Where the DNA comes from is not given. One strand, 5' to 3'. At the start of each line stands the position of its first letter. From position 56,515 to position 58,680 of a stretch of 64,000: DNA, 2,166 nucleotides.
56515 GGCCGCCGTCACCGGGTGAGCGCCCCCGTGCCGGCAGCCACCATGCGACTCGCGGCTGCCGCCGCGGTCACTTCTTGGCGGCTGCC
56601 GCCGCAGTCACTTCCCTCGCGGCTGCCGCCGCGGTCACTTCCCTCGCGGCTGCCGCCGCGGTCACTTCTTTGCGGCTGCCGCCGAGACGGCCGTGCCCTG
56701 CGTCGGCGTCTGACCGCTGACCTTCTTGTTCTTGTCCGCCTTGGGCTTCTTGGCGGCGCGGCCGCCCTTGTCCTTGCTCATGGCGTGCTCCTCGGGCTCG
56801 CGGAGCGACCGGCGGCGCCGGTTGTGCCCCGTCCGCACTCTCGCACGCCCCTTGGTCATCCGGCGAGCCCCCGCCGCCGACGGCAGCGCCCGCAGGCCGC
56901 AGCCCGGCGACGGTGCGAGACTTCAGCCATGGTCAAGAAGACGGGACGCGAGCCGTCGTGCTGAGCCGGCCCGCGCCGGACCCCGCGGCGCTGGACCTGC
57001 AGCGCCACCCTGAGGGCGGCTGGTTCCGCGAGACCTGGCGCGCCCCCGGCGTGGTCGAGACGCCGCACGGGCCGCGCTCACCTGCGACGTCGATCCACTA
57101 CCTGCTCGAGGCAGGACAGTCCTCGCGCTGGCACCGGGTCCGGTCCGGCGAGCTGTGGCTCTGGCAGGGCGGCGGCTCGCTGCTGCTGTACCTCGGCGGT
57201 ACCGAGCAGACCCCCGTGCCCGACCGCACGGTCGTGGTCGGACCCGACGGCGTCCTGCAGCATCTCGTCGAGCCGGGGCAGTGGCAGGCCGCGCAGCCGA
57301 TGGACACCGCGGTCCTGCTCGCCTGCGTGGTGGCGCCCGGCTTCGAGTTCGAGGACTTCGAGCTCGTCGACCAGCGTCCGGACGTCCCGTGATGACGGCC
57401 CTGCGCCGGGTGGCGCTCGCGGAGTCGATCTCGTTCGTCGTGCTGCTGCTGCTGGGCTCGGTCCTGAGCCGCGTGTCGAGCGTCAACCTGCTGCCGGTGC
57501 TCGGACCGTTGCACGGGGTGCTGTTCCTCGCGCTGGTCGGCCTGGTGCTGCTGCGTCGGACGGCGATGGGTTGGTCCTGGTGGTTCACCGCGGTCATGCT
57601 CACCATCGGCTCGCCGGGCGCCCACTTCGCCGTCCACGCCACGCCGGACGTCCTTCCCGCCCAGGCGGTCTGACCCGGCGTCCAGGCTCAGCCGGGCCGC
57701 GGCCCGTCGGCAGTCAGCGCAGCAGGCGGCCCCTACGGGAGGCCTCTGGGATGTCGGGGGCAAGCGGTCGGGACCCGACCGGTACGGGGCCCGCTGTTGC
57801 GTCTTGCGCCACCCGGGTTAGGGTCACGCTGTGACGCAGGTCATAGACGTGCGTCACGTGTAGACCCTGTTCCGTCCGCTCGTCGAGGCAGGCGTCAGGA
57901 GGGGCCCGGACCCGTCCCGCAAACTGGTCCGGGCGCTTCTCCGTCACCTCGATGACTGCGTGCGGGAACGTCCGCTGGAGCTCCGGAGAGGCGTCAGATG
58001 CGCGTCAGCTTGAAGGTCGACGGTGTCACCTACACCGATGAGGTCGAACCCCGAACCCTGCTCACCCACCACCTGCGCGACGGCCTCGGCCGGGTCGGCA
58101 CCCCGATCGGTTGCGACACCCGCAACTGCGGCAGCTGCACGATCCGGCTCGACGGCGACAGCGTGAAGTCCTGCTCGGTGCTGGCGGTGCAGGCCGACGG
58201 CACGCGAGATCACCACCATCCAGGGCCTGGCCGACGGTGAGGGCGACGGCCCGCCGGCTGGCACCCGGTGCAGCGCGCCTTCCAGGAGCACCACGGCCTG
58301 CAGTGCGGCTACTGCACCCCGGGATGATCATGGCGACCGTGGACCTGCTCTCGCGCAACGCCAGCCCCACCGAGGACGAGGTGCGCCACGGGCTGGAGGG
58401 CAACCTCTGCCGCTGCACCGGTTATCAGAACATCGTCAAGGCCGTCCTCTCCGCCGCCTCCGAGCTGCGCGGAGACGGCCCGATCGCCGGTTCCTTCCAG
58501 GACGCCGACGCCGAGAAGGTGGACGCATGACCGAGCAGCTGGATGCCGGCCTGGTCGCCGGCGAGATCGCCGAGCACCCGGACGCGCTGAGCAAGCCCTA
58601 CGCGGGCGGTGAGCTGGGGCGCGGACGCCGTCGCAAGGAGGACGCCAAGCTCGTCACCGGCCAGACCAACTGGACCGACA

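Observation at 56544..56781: Tandem 26/27-bp repeat reiterates the last codons and stop codon of a 39-aa lysine-rich ORF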

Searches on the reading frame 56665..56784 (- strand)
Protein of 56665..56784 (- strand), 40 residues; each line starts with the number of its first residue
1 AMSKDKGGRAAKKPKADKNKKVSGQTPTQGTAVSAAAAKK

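Call 5: search_protein_families(library=pfam, proteins=[window:56665-56781:-], max_evalue=1)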
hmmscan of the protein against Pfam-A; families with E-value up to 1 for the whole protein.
seq(39 aa): 0 families

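Call 6: search_protein_families(library=ncbifam, proteins=[window:56665-56781:-], max_evalue=1)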
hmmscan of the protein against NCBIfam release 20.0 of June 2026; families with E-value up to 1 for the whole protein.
seq(39 aa): 0 families

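Call 9: find_homologous_proteins(query=window:56665-56784:-, max_evalue=0.01)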
Query seq(40 aa) (40 aa): 27 proteins with E <= 0.01 among 31 candidates.
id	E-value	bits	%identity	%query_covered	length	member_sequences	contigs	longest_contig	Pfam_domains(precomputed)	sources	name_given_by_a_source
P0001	2.8e-14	68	100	98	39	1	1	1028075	-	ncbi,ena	-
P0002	5.7e-12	61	92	95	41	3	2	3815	-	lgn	-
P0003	6.5e-12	61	93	75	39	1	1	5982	-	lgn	-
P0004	1.1e-11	60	93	73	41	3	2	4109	-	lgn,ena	-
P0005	4.1e-10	55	82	98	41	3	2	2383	-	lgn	-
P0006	3.1e-9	52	84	95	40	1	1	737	-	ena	-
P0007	4.5e-9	52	81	93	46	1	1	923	-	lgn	-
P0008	3.2e-8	49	79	95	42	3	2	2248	-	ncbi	-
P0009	6.9e-8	48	82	95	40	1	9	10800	-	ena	-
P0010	1.5e-7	47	78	98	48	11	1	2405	-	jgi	jgi:hypothetical protein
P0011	1.6e-7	47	79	95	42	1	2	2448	-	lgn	-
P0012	1.8e-7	47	79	95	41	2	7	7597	-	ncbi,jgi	jgi:hypothetical protein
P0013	2.0e-7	47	75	90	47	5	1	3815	-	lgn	-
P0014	2.0e-7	47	79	93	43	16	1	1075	-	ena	-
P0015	2.4e-7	47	92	65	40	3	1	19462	-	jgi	jgi:hypothetical protein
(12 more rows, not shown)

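Call 11: find_encoding_contigs(protein=P0001, flank=3000, max_places=4)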
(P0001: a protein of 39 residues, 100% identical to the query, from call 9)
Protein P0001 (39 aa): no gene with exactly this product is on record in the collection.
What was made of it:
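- Tried and rejected: The look-up for the exact protein found no record (call 11), so neither the source record nor any strain comparison could be recovered.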

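Call 12: find_encoding_contigs(protein=P0003, flank=3000, max_places=4)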
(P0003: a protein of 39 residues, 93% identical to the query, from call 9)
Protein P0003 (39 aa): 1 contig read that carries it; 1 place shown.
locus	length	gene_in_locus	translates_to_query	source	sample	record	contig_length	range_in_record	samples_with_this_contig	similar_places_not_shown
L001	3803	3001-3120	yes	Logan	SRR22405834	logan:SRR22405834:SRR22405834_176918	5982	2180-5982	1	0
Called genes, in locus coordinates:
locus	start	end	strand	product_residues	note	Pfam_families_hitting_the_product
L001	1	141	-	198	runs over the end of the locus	PF01794:Ferric_reduct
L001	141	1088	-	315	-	PF02424:ApbE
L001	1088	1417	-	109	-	-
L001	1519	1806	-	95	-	PF12823:DUF3817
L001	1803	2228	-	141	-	PF06172:Cupin_5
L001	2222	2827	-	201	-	PF01243:PNPOx_N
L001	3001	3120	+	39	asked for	-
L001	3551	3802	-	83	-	?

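Call 13: find_encoding_contigs(protein=P0002, flank=3000, max_places=4)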
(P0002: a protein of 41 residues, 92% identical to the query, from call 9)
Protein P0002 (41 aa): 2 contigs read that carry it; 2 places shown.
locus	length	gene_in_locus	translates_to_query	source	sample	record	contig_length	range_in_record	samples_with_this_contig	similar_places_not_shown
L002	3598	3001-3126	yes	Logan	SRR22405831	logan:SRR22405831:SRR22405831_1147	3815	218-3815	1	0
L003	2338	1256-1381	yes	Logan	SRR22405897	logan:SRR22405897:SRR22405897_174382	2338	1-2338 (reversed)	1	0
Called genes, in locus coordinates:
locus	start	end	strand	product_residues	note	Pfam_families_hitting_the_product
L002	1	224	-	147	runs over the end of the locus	?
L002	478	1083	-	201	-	PF01243:PNPOx_N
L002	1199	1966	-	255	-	PF08241:Methyltransf_11, PF08242:Methyltransf_12, PF13649:Methyltransf_25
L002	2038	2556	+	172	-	PF11706:zf-CGNR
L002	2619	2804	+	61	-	PF09360:zf-CDGSH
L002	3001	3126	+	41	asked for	-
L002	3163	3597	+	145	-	?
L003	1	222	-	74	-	?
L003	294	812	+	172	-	PF11706:zf-CGNR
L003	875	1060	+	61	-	PF09360:zf-CDGSH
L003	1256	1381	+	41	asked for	-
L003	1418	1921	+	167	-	PF09348:DUF1990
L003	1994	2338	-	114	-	?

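Call 20: find_related_loci(query=A1, collection=genome_contigs, flank=2500)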
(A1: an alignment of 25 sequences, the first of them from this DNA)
Query A1 (39 aa) in genome_contigs; peptide patterns used: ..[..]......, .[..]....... (x = any residue, [..] = any of these).
98 stretches matched a pattern; 35 encode a relative of the query (tblastn E <= 1e-3); 35 distinct loci.
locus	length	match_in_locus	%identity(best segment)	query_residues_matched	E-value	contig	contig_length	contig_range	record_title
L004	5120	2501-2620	83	1-39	4e-14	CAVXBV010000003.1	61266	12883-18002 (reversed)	MAG: uncultured Actinomycetota bacterium isolate MFD02581.bin.1.164 genome assembly, contig: contig_122837, whole genome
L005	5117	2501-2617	79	1-38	2e-13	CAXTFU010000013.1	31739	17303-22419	MAG TPA_asm: uncultured bacterium isolate private_T1887_metawrap_bin.10 genome assembly, contig: private_T1887_metawrap_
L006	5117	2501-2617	79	1-38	2e-13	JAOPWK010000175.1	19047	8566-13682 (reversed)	MAG: Frankiales bacterium isolate RYN_172 scaffold_2346732, whole genome shotgun sequence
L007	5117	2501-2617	79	1-38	3e-13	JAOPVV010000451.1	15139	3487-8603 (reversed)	MAG: Frankiales bacterium isolate RYN_157 scaffold_1860359, whole genome shotgun sequence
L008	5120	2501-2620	75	1-39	4e-13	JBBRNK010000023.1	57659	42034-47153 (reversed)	MAG: Mycobacteriales bacterium isolate La1_metabat2.157 LA1C_B2.157_k141_590552L_57659_cov_109.9400, whole genome shotgu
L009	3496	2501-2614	76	1-38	5e-13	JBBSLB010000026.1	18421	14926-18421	MAG: Mycobacteriales bacterium isolate metawrap_LS4_39 metawrap_LS4_39_K_192181_L_18421_cov_73.4596, whole genome shotgu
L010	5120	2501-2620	75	1-39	6e-13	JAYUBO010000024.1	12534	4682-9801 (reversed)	MAG: Frankiales bacterium isolate GFS_677 GFS_677_23, whole genome shotgun sequence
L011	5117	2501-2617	72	1-39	7e-13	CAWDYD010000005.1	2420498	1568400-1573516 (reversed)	MAG: uncultured Actinomycetota bacterium isolate MFD01275.bin.2.4 genome assembly, contig: contig_9026, whole genome sho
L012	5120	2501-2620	75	1-39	2e-12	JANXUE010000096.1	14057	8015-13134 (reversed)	MAG: Frankiales bacterium isolate 339R_metabat_269 339R_k141_1664494, whole genome shotgun sequence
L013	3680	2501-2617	77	1-38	2e-12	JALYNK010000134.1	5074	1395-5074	MAG: Actinomycetota bacterium isolate ATA bin35 SD1495_NODE_5466_length_5074_cov_14.532040, whole genome shotgun sequenc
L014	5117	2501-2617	64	1-39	1e-11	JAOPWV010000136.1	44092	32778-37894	MAG: Frankiales bacterium isolate RYN_183 scaffold_310172, whole genome shotgun sequence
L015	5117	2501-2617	72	1-38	2e-11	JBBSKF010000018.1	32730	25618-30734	MAG: Mycobacteriales bacterium isolate LS4_metabat2.255 LS4_metabat2.255_K_403787_L_32730_cov_138.0715, whole genome sho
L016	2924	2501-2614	69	1-39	9e-10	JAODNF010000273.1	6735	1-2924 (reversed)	MAG: Frankiales bacterium isolate RYN_111 scaffold_142165, whole genome shotgun sequence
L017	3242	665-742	73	1-26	2e-9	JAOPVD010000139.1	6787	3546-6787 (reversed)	MAG: Frankiales bacterium isolate RYN_139 scaffold_6846502, whole genome shotgun sequence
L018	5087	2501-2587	72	1-29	4e-9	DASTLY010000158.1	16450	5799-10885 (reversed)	MAG TPA_asm: Mycobacteriales bacterium isolate SMAG_U3274 k141_421367, whole genome shotgun sequence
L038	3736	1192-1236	80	3-17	2e-4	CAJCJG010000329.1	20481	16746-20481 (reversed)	Solirubrobacterales bacterium 70-9 isolate MOSS_genome_mining.3 genome assembly, contig: k119_261038, whole genome shotg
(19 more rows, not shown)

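Call 22: list_cluster_members(proteins=[P0001, P0003, P0008, P0012])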
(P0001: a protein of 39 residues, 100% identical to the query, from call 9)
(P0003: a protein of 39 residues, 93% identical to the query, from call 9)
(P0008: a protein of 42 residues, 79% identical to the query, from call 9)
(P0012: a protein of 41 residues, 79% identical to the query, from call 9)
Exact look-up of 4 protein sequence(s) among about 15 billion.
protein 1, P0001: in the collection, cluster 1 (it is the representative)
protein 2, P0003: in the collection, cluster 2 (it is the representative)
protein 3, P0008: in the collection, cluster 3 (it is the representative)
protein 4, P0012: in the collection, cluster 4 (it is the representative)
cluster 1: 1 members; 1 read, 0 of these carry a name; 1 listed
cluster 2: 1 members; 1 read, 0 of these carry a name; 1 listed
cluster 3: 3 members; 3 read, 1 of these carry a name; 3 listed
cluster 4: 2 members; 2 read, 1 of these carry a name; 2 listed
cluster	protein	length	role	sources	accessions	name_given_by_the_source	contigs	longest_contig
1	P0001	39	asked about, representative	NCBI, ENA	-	-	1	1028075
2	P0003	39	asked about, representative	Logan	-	-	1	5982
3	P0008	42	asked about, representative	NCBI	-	-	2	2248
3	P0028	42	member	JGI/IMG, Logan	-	hypothetical protein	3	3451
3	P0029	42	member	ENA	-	-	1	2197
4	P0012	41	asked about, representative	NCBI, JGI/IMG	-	hypothetical protein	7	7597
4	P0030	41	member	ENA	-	-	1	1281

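Call 39: search_protein_representatives(alignment_id=A1)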
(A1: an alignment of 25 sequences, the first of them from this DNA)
Query: 25 sequences, 42 profile positions. Proteins with E-value up to 0.001 (for the whole library): 40; up to 1e-10: 6; up to 1e-30: 0. The best 40 are listed.
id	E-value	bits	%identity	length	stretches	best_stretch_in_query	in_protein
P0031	1.2e-18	82.7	-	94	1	1-42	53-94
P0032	1.4e-18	82.5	-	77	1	1-42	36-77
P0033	9.4e-16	73.5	-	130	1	2-42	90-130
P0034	2.2e-15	72.3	-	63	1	1-40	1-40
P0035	3.5e-13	65.3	-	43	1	2-41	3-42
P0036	1.7e-11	59.9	-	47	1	7-41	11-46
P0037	1.4e-09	53.7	-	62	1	1-41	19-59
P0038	2.6e-09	52.9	-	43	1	3-40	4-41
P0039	3.5e-09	52.5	-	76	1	2-39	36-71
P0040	4.1e-09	52.3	-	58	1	3-38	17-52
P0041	4.8e-09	52.0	-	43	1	2-40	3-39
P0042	9.2e-09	51.1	-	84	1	1-30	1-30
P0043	1.2e-08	50.8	-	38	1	1-34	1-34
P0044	1.5e-08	50.4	-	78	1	2-38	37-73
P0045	2.0e-08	50.0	-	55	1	11-41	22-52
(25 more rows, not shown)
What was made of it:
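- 56662..56781 (-): Small gene encoding the 39-aa Lys-rich microprotein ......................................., stop codon included. Relatives occur in 35 loci of species-representative genomes (call 20) and in 40 representatives at 50% identity (call 39).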

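Call 42: search_solved_structures(query=A1, max_evalue=10)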
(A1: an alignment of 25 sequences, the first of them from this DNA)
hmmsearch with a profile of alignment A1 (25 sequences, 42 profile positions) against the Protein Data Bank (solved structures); distinct sequences matched with E-value up to 10: 0.
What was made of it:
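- On Conserved actinobacterial microprotein family (unnamed): There is no match in Pfam, NCBIfam or the PDB (calls 5, 6, 42).
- Tried and rejected: A PDB profile search gave nothing (call 42).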

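Call 58: find_encoding_contigs(protein=P0004, flank=1500, max_places=3)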
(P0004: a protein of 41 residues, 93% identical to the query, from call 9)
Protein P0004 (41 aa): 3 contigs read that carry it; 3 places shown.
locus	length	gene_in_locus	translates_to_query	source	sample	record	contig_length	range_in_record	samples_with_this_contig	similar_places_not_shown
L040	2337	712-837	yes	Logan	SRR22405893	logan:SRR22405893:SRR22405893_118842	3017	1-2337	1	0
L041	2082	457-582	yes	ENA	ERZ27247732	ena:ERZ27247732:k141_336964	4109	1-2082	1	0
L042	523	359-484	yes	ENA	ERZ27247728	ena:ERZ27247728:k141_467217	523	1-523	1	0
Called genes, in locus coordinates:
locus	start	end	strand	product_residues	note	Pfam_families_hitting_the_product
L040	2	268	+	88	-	?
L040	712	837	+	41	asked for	-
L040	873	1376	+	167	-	PF09348:DUF1990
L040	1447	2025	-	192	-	PF05685:Uma2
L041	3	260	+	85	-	?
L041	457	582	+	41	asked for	-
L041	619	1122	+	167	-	PF09348:DUF1990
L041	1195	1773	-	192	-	PF05685:Uma2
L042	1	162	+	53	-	?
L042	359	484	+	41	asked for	-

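Call 59: find_encoding_contigs(protein=P0005, flank=1500, max_places=3)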
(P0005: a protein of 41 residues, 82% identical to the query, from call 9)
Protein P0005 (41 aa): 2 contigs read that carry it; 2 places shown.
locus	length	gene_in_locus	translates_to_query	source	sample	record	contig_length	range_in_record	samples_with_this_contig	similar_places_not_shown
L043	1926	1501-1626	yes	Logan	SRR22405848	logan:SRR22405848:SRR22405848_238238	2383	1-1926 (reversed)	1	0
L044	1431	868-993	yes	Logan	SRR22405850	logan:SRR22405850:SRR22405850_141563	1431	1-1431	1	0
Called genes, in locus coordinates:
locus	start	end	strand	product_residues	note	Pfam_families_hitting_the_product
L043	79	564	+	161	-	-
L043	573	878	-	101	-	PF12823:DUF3817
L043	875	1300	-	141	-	PF06172:Cupin_5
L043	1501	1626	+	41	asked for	-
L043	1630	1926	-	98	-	?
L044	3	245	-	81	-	?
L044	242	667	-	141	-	PF06172:Cupin_5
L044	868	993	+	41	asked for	-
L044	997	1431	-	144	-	?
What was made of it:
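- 56662..56781 (-): Orthologues in syntenic relatives are 39 aa (L001) and 41 aa (L043) (calls 12, 59).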

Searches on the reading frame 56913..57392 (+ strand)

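Call 5: search_protein_families(library=pfam, proteins=[window:56913-57392:+], max_evalue=1)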
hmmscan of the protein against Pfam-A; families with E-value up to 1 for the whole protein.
window:56913-57392:+ (159 aa): 1 family
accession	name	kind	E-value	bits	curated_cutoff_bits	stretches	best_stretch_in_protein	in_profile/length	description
PF06172.17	Cupin_5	-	1.5e-39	135.6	25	1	26-151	6-138/139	Cupin superfamily (DUF985)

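Call 6: search_protein_families(library=ncbifam, proteins=[window:56913-57392:+], max_evalue=1)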
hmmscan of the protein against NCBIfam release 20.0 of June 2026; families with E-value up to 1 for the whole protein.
window:56913-57392:+ (159 aa): 0 families

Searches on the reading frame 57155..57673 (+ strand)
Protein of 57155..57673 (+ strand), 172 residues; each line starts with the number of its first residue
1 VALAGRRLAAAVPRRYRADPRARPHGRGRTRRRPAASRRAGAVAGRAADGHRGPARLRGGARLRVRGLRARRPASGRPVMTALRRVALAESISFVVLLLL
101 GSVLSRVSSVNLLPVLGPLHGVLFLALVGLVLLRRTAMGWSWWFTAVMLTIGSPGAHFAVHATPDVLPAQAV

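Call 5: search_protein_families(library=pfam, proteins=[window:57155-57673:+], max_evalue=1)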
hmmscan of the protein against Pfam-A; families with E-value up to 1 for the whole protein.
window:57155-57673:+ (172 aa): 1 family
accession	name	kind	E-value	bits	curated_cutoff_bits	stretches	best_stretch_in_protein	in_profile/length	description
PF12823.12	DUF3817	-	3.1e-09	37.9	27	1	81-153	2-71/85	Domain of unknown function (DUF3817)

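Call 6: search_protein_families(library=ncbifam, proteins=[window:57155-57673:+], max_evalue=1)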
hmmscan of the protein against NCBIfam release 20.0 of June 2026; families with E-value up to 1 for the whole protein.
window:57155-57673:+ (172 aa): 1 family
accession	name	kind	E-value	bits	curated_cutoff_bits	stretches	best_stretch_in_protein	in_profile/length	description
TIGR03954.1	integ_memb_HG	domain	1e-07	32.6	33.25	1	84-152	2-71/85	DUF3817 domain-containing protein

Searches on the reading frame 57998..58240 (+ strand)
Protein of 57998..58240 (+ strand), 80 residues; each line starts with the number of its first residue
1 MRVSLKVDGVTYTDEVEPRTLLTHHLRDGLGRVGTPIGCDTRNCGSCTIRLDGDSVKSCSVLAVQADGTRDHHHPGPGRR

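Call 65: search_protein_families(library=pfam, proteins=[window:57998-58240:+], max_evalue=0.01)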
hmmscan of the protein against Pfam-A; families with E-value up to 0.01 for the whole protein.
window:57998-58240:+ (80 aa): 2 families
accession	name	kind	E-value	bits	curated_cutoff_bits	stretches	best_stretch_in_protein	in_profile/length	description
PF00111.32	Fer2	-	2e-07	31.3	21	1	6-59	2-55/77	2Fe-2S iron-sulfur cluster binding domain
PF13085.11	Fer2_3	-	0.0004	20.8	27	1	38-66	51-79/107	2Fe-2S iron-sulfur cluster binding domain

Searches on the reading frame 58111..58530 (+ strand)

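Call 65: search_protein_families(library=pfam, proteins=[window:58111-58530:+], max_evalue=0.01)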
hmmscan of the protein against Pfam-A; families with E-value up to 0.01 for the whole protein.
window:58111-58530:+ (139 aa): 1 family
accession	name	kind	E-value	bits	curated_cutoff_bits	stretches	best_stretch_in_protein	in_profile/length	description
PF01799.25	Fer2_2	-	4.9e-17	62.3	30.3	1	70-112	31-74/75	[2Fe-2S] binding domain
